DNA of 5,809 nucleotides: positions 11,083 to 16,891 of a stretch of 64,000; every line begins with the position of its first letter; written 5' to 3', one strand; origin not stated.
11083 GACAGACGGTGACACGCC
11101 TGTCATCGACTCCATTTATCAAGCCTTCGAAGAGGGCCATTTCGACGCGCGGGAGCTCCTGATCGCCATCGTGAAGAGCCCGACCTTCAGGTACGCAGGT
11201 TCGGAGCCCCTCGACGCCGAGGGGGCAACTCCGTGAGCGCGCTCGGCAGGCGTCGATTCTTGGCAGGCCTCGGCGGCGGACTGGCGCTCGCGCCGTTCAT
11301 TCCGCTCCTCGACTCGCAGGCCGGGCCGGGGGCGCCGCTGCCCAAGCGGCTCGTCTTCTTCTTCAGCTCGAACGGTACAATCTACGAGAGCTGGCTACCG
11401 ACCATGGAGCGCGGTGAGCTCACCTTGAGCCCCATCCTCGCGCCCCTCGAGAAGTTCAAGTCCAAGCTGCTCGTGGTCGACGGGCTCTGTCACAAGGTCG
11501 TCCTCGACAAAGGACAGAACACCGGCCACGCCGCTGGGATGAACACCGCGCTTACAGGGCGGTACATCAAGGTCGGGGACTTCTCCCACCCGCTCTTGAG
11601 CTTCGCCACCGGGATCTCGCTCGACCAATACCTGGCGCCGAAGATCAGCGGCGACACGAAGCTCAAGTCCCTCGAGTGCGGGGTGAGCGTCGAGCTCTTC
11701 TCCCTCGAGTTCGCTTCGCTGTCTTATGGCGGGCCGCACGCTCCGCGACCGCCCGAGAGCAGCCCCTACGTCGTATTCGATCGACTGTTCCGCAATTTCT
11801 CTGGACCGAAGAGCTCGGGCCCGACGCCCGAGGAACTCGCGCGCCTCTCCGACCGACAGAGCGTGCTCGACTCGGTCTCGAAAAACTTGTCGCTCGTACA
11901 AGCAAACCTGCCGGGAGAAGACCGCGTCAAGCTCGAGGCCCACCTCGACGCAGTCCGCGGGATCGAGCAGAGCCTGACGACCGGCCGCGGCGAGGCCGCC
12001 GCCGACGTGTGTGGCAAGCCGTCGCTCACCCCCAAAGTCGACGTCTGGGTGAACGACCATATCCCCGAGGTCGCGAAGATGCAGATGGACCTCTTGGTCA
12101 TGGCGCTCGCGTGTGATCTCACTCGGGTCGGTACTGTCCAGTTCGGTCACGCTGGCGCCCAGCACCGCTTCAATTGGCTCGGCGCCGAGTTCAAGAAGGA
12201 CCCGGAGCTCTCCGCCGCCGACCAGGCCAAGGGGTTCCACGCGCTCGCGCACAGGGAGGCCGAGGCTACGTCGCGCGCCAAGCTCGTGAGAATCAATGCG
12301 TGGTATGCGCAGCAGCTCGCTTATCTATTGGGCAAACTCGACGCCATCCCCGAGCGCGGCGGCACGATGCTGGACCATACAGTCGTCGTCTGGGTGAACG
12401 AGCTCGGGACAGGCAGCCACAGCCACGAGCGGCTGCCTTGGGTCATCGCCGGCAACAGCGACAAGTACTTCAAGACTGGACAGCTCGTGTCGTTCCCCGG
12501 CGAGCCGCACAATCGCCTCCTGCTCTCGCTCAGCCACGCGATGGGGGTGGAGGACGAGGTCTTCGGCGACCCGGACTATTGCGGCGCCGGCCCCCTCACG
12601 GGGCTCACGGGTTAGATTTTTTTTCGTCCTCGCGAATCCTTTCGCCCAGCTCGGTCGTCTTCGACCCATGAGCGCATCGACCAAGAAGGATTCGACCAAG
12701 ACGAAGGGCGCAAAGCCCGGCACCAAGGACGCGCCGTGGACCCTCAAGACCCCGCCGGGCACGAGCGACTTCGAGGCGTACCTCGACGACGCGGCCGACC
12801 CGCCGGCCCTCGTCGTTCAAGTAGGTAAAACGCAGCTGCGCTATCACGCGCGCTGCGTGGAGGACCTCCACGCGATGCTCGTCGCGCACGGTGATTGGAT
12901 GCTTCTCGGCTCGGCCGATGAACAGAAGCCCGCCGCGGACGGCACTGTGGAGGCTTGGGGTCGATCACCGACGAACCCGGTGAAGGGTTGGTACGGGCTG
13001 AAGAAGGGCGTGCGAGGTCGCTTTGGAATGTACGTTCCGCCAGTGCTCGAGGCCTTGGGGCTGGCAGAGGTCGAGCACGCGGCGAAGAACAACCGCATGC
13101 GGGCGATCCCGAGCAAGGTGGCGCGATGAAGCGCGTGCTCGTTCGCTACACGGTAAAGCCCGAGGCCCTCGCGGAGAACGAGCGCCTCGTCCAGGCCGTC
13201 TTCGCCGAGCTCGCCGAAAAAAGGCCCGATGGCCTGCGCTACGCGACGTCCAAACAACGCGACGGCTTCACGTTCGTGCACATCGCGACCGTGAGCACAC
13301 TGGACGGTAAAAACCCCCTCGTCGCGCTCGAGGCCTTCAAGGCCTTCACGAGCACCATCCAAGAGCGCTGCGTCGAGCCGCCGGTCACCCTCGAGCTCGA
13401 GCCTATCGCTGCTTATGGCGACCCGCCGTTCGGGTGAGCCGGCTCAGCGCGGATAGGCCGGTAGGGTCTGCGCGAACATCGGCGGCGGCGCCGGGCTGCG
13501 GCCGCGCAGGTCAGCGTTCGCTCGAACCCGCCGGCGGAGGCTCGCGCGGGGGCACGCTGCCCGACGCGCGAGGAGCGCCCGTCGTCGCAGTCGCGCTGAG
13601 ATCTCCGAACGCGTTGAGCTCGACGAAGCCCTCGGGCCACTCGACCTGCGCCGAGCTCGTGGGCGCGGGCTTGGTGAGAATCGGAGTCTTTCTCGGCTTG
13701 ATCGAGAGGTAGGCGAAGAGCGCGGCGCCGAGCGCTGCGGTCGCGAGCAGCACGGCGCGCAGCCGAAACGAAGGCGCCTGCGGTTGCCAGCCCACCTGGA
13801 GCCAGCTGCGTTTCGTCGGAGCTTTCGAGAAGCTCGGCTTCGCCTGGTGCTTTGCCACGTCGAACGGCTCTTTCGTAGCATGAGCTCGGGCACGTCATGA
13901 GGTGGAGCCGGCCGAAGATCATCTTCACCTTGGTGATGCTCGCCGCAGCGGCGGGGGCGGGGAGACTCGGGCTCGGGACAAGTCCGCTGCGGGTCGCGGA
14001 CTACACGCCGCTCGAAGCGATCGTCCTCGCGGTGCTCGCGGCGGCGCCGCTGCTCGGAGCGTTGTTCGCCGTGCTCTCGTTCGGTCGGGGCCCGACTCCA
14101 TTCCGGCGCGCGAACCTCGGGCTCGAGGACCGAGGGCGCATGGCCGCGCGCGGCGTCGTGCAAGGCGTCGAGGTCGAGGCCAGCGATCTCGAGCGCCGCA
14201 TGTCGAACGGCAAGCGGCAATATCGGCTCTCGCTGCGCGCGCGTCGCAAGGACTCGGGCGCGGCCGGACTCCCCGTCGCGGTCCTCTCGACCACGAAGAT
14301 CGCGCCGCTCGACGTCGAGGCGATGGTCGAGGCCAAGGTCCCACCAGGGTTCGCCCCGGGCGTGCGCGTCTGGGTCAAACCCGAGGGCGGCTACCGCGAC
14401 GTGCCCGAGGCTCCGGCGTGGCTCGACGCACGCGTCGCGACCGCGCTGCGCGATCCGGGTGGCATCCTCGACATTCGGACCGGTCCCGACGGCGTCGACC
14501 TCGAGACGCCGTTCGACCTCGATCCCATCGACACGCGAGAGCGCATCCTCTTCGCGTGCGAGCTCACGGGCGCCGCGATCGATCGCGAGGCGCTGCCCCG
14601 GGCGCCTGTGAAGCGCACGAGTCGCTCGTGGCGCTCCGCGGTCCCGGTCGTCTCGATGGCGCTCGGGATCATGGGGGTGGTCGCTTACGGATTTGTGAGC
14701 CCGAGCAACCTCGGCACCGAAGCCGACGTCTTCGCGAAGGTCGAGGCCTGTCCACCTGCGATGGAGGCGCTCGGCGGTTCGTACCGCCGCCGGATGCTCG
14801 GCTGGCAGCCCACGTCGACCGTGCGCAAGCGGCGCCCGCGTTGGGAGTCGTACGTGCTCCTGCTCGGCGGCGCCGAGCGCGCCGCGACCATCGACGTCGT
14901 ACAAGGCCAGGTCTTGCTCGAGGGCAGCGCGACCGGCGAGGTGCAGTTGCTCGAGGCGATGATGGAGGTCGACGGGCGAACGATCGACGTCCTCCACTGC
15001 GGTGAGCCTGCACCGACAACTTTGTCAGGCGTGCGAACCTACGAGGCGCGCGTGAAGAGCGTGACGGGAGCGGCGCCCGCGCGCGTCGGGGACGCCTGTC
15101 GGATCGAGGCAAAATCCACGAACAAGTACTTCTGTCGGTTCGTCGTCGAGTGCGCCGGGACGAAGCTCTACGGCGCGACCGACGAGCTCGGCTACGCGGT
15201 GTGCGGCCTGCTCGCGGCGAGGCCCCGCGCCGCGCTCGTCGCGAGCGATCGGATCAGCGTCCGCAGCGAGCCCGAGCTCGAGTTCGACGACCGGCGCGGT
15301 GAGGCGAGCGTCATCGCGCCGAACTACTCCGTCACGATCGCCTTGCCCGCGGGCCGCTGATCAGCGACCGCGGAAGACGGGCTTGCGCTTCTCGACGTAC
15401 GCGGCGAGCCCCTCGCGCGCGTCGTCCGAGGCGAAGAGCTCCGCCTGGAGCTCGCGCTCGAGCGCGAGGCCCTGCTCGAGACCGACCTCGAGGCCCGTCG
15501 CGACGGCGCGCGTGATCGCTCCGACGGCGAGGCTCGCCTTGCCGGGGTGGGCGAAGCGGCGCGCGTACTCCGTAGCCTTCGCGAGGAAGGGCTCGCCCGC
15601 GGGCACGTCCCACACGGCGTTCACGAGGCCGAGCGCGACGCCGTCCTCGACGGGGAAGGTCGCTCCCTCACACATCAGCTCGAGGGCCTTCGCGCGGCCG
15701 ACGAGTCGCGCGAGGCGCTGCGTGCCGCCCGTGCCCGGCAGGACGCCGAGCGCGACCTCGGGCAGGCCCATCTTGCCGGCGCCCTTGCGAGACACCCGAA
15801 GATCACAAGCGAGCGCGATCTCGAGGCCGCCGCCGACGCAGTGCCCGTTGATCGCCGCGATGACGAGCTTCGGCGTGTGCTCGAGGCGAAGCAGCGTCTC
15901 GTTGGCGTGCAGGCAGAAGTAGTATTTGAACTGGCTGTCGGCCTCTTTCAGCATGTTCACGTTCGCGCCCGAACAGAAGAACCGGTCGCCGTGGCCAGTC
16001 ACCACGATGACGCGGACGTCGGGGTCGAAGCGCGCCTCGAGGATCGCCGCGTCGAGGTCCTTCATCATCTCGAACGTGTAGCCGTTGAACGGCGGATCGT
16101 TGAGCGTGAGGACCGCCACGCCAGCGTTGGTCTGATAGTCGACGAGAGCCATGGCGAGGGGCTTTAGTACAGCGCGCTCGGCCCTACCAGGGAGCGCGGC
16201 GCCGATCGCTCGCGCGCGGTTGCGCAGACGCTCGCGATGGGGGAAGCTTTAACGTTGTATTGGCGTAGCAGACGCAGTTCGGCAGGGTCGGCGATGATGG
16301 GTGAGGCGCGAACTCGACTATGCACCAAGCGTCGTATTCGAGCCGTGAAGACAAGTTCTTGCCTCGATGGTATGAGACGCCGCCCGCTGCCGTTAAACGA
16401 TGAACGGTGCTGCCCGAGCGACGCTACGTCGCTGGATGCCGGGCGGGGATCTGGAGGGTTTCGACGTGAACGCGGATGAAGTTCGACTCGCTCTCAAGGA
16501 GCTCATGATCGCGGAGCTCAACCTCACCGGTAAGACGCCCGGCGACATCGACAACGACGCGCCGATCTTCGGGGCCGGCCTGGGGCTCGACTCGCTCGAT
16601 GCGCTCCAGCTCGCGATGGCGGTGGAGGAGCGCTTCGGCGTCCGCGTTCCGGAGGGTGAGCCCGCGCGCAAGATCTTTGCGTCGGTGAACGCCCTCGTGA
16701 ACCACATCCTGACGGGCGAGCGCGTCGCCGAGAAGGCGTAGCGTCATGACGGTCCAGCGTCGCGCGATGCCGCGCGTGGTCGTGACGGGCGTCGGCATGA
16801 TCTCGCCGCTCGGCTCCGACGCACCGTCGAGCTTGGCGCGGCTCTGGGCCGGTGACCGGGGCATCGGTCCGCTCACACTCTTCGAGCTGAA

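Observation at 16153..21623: ACP plus two KS::CLF-like didomain ketosynthases and an embedded lipoprotein: candidate type-II-PKS-like / polyene-lipid locus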

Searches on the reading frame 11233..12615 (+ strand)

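Call 14: search_protein_families(library=ncbifam, proteins=[window:11233-12615:+], max_evalue=0.01)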
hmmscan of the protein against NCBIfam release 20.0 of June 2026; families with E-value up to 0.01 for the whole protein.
window:11233-12615:+ (460 aa): 0 families

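Call 55: search_protein_families(library=pfam, proteins=[window:11233-12615:+], max_evalue=0.001)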
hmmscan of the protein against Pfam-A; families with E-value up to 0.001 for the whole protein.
window:11233-12615:+ (460 aa): 1 family
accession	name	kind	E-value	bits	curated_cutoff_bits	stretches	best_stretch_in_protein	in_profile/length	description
PF07586.16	HXXSHH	-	4.5e-73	246.9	30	1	39-363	1-307/307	Protein of unknown function (DUF1552)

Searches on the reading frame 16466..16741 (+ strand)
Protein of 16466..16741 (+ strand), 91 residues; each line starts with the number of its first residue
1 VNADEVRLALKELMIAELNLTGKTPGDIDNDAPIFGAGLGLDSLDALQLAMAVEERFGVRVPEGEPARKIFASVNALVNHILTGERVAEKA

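Call 13: search_protein_families(library=pfam, proteins=[window:16466-16741:+], max_evalue=0.01)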
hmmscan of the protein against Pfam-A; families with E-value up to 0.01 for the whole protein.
window:16466-16741:+ (91 aa): 1 family
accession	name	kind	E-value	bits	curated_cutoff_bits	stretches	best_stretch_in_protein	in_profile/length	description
PF00550.31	PP-binding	-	9e-10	39.1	20.8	1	19-65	12-53/67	Phosphopantetheine attachment site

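Call 14: search_protein_families(library=ncbifam, proteins=[window:16466-16741:+], max_evalue=0.01)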
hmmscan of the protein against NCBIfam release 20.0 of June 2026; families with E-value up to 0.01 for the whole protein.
window:16466-16741:+ (91 aa): 17 families
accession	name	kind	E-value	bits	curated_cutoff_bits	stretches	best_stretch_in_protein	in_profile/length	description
NF006617.0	PRK09184.1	subfamily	3.3e-19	68.7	70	1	4-82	12-91/96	phosphopantetheine-binding protein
TIGR00517.1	acyl_carrier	equivalog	2.8e-09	36.7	70.45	1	23-81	18-73/77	acyl carrier protein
NF005480.0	PRK07081.1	equivalog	6.3e-09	35.7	72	1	26-82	20-74/83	acyl carrier protein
NF002148.0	PRK00982.1-2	subfamily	4.3e-08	32.9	71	1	25-81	21-74/79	acyl carrier protein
NF002149.0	PRK00982.1-3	equivalog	1.7e-07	31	106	1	25-80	20-72/78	acyl carrier protein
NF002151.0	PRK00982.1-5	equivalog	5.3e-07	29.7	92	1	34-78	28-70/78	acyl carrier protein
NF005798.0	PRK07639.1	equivalog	3.8e-06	27.2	100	1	4-82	4-79/91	petrobactin biosynthesis protein AsbD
NF058660.1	cispen_ACP_AmcB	equivalog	5.4e-06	26.5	80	1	10-81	6-75/80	cispentacin biosynthesis acyl carrier protein AmcB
NF003464.0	PRK05087.1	equivalog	7.8e-06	25.8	68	1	30-81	24-74/78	D-alanine--poly(phosphoribitol) ligase subunit DltC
NF052616.1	ACP_for_OlsHI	equivalog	1.2e-05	25.5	130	1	4-75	2-71/83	ornithine lipid biosynthesis acyl carrier protein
TIGR01688.1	dltC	equivalog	1.6e-05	24.9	52.35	1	30-81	21-71/73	D-alanine--poly(phosphoribitol) ligase subunit 2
NF002147.0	PRK00982.1-1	equivalog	4.6e-05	23.2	84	1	19-81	18-77/83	acyl carrier protein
TIGR04069.1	ocin_ACP_rel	hypoth_equivalog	0.00021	21.7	70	1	30-79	26-75/77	peptide maturation system acyl carrier-related protein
NF002150.0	PRK00982.1-4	subfamily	0.00043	20.5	66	1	28-81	25-75/80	acyl carrier protein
NF005079.0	PRK06508.1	equivalog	0.0014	18.9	83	1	38-63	32-57/93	acyl carrier protein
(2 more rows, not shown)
